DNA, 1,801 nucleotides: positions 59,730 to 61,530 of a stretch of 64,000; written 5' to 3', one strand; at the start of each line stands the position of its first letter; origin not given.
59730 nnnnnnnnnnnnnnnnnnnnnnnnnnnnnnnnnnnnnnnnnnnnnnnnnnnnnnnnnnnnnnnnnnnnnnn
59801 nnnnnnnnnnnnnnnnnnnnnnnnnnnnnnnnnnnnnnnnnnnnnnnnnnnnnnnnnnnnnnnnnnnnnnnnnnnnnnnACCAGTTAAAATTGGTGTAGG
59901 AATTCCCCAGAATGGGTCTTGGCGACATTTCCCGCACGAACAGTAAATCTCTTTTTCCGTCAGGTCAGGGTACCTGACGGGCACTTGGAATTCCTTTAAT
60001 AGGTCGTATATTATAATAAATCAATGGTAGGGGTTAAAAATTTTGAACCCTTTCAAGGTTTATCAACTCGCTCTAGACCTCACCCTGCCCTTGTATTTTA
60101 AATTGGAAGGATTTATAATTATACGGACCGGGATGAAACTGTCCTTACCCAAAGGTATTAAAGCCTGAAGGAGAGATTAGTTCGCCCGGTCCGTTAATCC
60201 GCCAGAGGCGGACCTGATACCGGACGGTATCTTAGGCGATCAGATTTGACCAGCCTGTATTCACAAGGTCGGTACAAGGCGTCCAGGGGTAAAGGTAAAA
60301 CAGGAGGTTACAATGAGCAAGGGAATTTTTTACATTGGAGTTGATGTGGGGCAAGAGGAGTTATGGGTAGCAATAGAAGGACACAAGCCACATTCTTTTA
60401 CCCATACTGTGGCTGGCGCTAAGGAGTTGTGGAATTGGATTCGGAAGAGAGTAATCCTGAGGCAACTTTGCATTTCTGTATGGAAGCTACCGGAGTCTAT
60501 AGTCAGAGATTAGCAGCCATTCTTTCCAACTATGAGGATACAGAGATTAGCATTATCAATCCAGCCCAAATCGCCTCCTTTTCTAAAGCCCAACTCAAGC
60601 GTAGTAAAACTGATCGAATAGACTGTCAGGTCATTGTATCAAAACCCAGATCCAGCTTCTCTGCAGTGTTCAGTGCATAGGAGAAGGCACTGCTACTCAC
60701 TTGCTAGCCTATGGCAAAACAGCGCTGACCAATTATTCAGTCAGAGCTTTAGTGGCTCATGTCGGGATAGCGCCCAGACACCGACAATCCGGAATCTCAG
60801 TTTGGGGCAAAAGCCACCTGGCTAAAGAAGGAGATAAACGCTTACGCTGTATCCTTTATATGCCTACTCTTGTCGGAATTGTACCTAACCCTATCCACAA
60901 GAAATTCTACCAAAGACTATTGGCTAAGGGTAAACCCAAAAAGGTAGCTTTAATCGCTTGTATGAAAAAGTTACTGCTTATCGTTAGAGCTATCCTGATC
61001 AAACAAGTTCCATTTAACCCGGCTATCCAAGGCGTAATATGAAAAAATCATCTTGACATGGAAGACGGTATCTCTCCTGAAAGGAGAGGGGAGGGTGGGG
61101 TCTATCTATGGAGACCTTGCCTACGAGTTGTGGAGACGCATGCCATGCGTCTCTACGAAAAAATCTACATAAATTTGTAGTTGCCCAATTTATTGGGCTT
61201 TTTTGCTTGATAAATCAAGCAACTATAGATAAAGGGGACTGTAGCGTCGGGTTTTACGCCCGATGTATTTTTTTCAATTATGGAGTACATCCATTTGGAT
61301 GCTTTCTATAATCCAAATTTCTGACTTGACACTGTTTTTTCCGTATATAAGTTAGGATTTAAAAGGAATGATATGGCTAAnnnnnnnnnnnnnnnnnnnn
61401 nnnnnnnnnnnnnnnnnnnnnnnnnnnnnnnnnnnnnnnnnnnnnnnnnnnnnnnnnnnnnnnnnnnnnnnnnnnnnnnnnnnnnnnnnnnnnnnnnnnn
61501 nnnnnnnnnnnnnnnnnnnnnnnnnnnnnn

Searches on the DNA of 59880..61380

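Call 92: search_rna_families(source=window, start=59880, end=61380, threshold=evalue, max_evalue=1)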
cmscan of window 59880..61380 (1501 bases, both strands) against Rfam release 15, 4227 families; matches with E-value up to 1: 4.
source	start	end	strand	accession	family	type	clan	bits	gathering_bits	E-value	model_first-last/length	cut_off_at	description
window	61198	61273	+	RF02630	Hrs12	Gene; sRNA;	-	24.5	70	0.3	1-87/87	no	Hfq-regulated sRNA 12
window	61135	61209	+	RF02869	ncS025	Gene; sRNA;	-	21.6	46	0.42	1-85/85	no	Burkholderia sRNA 25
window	61157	61227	-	RF04315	manA-II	Cis-reg;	-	20.9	100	0.99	1-147/147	no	manA_II ncRNA motif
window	61068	61102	+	RF01762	whalefall-1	Gene; sRNA;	-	16.5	37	0.42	1-56/56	no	Whalefall-1 RNA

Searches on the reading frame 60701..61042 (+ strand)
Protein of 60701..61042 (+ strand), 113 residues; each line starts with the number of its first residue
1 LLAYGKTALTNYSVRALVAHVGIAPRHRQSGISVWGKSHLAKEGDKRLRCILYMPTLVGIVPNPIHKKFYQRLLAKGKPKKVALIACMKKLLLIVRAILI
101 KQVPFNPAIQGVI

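Call 78: search_protein_families(library=pfam, proteins=[window:60701-61042:+], max_evalue=0.00001)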
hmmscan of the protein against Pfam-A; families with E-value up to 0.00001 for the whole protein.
window:60701-61042:+ (113 aa): 1 family
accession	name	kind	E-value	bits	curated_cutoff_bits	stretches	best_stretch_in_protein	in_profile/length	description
PF02371.22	Transposase_20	-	1.7e-10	41.6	21.3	1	13-71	30-87/87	Transposase IS116/IS110/IS902 family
